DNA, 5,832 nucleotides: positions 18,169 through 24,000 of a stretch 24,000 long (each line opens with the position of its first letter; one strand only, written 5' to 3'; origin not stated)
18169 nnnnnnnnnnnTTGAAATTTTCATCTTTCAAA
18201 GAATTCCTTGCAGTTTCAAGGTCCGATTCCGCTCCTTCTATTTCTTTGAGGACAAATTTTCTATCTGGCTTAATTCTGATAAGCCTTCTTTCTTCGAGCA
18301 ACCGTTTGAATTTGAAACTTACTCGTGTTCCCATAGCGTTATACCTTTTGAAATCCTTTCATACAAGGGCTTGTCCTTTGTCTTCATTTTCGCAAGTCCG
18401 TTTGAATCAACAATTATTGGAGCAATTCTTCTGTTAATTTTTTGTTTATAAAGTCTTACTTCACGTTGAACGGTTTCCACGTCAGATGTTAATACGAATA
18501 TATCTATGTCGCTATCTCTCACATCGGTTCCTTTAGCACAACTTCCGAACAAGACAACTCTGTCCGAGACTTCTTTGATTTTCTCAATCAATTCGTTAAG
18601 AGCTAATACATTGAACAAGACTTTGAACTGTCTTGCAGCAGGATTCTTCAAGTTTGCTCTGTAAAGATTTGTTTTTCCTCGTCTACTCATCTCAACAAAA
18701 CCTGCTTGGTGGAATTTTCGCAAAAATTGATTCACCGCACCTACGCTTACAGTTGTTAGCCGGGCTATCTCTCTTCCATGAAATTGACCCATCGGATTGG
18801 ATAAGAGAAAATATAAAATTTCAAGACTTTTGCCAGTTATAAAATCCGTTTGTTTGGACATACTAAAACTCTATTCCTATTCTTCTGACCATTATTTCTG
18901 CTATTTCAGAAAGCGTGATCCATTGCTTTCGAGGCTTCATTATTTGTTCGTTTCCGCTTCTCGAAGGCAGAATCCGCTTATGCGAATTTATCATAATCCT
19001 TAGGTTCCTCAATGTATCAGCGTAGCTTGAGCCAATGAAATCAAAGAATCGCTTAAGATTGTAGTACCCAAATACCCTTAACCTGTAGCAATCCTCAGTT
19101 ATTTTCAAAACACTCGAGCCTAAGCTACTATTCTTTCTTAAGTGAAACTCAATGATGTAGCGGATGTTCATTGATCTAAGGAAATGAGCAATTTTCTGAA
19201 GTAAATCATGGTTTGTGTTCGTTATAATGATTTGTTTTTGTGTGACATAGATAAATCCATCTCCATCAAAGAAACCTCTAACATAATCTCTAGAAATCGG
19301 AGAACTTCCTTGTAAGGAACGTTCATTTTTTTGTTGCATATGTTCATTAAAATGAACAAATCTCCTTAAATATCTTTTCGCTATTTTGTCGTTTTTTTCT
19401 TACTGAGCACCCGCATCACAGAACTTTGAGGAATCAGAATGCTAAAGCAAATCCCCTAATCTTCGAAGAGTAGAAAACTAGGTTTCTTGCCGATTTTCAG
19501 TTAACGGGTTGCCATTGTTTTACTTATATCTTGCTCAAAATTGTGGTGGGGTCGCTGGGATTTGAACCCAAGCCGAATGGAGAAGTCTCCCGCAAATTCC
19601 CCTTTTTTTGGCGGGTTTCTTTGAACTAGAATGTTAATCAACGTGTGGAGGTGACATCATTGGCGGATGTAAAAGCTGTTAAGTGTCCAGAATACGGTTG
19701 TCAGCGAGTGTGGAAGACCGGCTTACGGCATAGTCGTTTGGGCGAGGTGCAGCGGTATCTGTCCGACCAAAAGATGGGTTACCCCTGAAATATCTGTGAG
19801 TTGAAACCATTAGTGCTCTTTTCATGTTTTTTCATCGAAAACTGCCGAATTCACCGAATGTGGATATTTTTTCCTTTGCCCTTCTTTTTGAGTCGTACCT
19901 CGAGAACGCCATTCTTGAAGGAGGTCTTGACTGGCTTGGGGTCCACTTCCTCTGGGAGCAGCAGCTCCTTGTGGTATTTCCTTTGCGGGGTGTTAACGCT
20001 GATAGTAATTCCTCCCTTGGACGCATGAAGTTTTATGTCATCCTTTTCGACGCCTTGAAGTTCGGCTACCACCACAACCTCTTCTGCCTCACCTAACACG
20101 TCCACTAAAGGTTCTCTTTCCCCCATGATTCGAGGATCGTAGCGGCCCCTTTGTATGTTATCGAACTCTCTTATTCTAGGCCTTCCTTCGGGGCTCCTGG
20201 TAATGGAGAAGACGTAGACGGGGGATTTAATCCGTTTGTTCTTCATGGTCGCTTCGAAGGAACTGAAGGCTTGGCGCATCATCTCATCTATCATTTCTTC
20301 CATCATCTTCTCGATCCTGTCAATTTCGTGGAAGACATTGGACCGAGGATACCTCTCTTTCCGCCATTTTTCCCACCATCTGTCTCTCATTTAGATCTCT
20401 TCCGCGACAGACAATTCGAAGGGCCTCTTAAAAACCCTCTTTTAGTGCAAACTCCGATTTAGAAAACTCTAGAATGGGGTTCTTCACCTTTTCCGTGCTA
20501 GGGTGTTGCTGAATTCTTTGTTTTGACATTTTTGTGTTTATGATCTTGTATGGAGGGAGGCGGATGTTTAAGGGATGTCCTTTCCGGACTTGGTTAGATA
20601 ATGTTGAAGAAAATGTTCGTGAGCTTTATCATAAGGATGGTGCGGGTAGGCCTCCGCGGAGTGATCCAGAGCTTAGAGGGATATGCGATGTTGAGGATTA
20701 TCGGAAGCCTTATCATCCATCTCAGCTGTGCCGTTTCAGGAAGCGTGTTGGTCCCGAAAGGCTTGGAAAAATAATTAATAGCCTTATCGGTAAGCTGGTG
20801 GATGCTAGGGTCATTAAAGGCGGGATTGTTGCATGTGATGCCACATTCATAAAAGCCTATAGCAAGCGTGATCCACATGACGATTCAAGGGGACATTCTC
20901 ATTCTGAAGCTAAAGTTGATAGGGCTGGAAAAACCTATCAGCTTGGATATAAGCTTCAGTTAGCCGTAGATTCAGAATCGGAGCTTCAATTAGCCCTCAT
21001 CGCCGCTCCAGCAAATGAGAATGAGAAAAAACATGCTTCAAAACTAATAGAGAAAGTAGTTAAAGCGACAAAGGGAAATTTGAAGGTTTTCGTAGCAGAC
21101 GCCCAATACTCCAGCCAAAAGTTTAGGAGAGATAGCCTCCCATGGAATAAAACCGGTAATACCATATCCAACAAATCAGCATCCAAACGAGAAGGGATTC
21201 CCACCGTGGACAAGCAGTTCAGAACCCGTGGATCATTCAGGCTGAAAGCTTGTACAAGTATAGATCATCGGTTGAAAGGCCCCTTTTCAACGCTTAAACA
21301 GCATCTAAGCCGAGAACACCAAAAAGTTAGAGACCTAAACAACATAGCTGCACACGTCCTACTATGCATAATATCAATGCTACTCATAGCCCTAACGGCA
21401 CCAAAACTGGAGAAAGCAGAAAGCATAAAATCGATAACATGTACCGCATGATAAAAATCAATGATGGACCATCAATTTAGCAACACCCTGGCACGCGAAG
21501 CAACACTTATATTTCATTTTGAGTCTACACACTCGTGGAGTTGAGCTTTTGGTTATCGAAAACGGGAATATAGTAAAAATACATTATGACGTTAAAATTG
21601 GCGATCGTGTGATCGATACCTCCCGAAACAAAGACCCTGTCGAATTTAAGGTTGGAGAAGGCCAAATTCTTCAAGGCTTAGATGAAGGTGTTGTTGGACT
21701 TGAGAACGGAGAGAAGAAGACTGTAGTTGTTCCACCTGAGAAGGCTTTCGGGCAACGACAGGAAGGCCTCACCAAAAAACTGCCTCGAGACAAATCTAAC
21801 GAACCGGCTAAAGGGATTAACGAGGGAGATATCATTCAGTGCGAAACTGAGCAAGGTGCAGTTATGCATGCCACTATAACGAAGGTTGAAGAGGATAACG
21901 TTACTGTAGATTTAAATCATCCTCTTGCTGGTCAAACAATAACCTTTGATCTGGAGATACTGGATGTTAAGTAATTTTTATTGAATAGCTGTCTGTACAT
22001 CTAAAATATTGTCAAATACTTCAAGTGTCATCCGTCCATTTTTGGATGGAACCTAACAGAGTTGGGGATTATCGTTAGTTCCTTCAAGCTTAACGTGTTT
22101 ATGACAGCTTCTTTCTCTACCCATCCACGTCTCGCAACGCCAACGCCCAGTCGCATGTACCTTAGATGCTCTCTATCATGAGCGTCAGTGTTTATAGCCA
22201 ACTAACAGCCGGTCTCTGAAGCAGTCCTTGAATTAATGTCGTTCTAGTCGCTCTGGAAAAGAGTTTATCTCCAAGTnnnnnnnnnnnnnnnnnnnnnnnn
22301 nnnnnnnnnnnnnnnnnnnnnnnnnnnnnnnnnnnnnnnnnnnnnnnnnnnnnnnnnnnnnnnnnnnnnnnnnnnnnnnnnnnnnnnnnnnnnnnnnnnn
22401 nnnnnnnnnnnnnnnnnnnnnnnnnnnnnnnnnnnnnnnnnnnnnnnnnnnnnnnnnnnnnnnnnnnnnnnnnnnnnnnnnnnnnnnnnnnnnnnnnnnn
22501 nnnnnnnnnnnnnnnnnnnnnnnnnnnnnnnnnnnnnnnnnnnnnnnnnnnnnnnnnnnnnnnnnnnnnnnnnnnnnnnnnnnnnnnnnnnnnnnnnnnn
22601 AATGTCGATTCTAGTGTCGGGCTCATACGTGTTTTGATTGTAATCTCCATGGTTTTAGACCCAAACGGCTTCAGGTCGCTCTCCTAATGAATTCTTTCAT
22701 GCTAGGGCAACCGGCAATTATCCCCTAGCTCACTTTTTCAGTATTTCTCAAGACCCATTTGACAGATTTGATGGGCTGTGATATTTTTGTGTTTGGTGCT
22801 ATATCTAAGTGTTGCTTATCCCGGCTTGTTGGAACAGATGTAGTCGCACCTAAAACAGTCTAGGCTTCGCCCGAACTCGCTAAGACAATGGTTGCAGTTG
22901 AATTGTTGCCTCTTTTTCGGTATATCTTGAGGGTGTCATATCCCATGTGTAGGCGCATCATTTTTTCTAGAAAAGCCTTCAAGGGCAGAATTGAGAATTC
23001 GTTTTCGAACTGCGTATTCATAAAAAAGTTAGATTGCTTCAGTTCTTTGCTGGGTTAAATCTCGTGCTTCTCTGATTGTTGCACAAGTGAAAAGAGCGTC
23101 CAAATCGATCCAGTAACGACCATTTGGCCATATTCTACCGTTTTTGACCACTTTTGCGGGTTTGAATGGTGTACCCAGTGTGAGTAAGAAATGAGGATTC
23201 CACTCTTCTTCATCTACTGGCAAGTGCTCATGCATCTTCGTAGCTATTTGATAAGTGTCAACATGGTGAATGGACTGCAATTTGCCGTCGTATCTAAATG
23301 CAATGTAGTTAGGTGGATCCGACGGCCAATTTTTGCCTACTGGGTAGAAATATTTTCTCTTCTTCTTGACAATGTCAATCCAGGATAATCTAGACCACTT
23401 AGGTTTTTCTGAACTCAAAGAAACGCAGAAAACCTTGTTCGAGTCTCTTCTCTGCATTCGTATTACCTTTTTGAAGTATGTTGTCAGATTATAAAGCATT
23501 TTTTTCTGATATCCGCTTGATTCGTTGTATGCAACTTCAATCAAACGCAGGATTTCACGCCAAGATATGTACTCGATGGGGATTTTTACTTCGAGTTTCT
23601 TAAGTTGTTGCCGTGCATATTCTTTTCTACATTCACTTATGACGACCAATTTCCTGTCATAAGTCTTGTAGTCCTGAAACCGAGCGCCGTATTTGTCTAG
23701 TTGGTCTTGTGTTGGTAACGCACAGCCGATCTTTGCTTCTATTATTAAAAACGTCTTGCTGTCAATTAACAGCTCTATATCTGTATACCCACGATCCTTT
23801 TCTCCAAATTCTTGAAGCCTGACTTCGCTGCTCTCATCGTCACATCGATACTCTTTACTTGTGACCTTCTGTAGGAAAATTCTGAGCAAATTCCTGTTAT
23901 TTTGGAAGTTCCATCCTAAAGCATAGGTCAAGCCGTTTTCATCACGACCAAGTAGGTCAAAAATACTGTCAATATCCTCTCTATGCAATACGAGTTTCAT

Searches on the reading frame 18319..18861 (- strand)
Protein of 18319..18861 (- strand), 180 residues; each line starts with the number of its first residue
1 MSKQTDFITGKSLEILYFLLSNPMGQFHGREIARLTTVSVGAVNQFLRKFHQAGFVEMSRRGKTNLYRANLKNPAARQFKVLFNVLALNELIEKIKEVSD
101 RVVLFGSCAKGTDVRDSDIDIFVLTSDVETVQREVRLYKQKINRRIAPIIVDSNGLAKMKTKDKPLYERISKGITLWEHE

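Call 9: search_protein_families(library=pfam, proteins=[window:18319-18861:-], max_evalue=0.01)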
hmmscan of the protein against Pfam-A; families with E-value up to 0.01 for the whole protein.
window:18319-18861:- (180 aa): 8 families
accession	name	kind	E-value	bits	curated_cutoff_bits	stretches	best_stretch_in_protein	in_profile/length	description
PF01909.29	NTP_transf_2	-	1.3e-09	38.7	21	1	90-152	3-70/93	Nucleotidyltransferase domain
PF18765.7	Polbeta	-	2.8e-09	37.5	26.9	1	100-176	14-87/93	Polymerase beta, Nucleotidyltransferase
PF22600.2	MTPAP-like_central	-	0.00014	22.4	27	1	87-155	28-92/139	Poly(A) RNA polymerase, mitochondrial-like, central palm domain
PF12802.13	MarR_2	-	0.00053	20.5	27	1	9-57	4-51/61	MarR family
PF01022.26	HTH_5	-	0.001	19.4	22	1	13-57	5-46/47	Bacterial regulatory protein, arsR family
PF01978.25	TrmB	-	0.0016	18.7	25.6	1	25-69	21-64/68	Sugar-specific transcriptional regulator TrmB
PF24033.1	DUF7342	-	0.0081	16.6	31.6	0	31-102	22-93/150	Family of unknown function (DUF7342)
PF13412.12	HTH_24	-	0.0088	16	21.9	0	30-57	21-48/48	Winged helix-turn-helix DNA-binding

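Call 93: search_protein_families(library=padloc, proteins=[window:18319-18861:-], max_evalue=0.001)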
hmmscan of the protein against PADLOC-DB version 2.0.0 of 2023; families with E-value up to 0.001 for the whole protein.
window:18319-18861:- (180 aa): 12 families
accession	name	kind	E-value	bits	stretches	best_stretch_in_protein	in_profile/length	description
PDLC04368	PDC-M05A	-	4.3e-25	86.7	1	13-174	16-184/201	-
PDLC04369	PDC-M05A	-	2.3e-16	58.1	1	11-166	14-172/201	-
PDLC04372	PDC-M05A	-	1.7e-13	49.2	1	34-177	6-156/167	-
PDLC04371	PDC-M05A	-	2.3e-07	28.7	1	6-148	26-177/211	-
PDLC04903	PDC-S09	-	2.8e-07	28.8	1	96-140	23-67/108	-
PDLC04370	PDC-M05A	-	5.7e-07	27.6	1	31-157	35-170/194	-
PDLC04907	PDC-S09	-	7.4e-06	24.1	1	91-130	20-58/114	-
PDLC01438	Csa3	-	1.1e-05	23.7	1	11-164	149-275/305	"CAS-I,CAS-II,CAS-III,CAS-IV,CAS-V,CAS-VI; associated_signaling"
PDLC04904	PDC-S09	-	1.1e-05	23.6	1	100-136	26-62/104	-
PDLC04906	PDC-S09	-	2.2e-05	22.7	1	100-128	25-53/98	-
PDLC04902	PDC-S09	-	2.4e-05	22.6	1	100-127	22-49/97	-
PDLC01853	CARF3--CARF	-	0.00087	17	0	6-61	134-189/209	-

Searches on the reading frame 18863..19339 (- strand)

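Call 9: search_protein_families(library=pfam, proteins=[window:18863-19339:-], max_evalue=0.01)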
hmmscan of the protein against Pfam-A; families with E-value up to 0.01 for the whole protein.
window:18863-19339:- (158 aa): 1 family
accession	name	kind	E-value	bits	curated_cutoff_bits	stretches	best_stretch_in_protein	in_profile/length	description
PF14528.11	LAGLIDADG_3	-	8.1e-10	39.3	22.5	1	17-103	4-82/82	LAGLIDADG-like domain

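Call 93: search_protein_families(library=padloc, proteins=[window:18863-19339:-], max_evalue=0.001)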
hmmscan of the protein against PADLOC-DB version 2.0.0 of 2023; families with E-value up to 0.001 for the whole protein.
window:18863-19339:- (158 aa): 0 families

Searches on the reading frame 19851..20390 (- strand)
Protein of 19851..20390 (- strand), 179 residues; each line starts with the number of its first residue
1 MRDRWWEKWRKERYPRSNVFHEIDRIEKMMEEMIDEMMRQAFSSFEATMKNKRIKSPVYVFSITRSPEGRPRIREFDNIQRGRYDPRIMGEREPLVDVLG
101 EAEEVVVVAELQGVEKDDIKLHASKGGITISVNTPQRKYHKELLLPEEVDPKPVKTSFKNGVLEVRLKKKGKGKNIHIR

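Call 9: search_protein_families(library=pfam, proteins=[window:19851-20390:-], max_evalue=0.01)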
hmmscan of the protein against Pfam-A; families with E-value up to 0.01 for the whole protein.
window:19851-20390:- (179 aa): 2 families
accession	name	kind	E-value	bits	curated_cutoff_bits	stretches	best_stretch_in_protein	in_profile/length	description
PF00011.27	HSP20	-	4.7e-09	36.7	20.8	1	101-174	5-92/102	Hsp20/alpha crystallin family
PF17886.7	ArsA_HSP20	-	1e-05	25.5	22.5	1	105-166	4-62/63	HSP20-like domain found in ArsA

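Call 93: search_protein_families(library=padloc, proteins=[window:19851-20390:-], max_evalue=0.001)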
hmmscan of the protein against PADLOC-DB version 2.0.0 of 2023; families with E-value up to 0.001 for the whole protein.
window:19851-20390:- (179 aa): 0 families

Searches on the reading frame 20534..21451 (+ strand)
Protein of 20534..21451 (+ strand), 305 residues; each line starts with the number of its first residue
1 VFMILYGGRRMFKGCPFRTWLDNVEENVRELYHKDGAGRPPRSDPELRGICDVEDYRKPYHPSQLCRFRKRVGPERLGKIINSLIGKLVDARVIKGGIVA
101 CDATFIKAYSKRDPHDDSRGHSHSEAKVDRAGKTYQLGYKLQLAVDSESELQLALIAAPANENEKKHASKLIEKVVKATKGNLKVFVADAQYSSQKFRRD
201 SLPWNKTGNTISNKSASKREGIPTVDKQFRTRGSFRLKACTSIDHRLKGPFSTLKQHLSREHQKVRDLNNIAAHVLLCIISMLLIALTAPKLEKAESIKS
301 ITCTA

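Call 9: search_protein_families(library=pfam, proteins=[window:20534-21451:+], max_evalue=0.01)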
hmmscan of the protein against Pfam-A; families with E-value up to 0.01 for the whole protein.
window:20534-21451:+ (305 aa): 1 family
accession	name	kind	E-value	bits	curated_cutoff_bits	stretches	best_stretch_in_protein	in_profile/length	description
PF01609.27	DDE_Tnp_1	-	1.6e-12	48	23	1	98-283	6-199/200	Transposase DDE domain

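Call 93: search_protein_families(library=padloc, proteins=[window:20534-21451:+], max_evalue=0.001)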
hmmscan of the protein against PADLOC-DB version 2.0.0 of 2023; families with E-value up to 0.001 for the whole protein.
window:20534-21451:+ (305 aa): 0 families

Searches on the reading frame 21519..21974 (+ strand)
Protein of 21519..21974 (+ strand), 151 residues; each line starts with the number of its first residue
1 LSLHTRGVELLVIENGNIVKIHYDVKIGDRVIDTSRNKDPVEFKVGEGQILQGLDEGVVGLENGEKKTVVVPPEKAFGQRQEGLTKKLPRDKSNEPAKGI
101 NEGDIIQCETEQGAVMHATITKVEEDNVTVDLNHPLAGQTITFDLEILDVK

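Call 9: search_protein_families(library=pfam, proteins=[window:21519-21974:+], max_evalue=0.01)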
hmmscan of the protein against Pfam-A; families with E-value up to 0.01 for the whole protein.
window:21519-21974:+ (151 aa): 1 family
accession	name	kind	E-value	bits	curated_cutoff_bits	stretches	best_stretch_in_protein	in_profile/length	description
PF00254.34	FKBP_C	-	5.4e-18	65.5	21.1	1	14-82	6-76/94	FKBP-type peptidyl-prolyl cis-trans isomerase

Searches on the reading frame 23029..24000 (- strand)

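Call 9: search_protein_families(library=pfam, proteins=[window:23029-24000:-], max_evalue=0.01)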
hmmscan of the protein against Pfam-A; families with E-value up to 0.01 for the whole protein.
window:23029-24000:- (323 aa): 1 family
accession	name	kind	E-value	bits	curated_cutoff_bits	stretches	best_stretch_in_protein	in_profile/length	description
PF14281.12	PDDEXK_4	-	4.8e-05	23.8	22.3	1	34-163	32-169/183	PD-(D/E)XK nuclease superfamily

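Call 93: search_protein_families(library=padloc, proteins=[window:23029-24000:-], max_evalue=0.001)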
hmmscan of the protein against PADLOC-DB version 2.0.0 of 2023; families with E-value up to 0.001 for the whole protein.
window:23029-24000:- (323 aa): 0 families
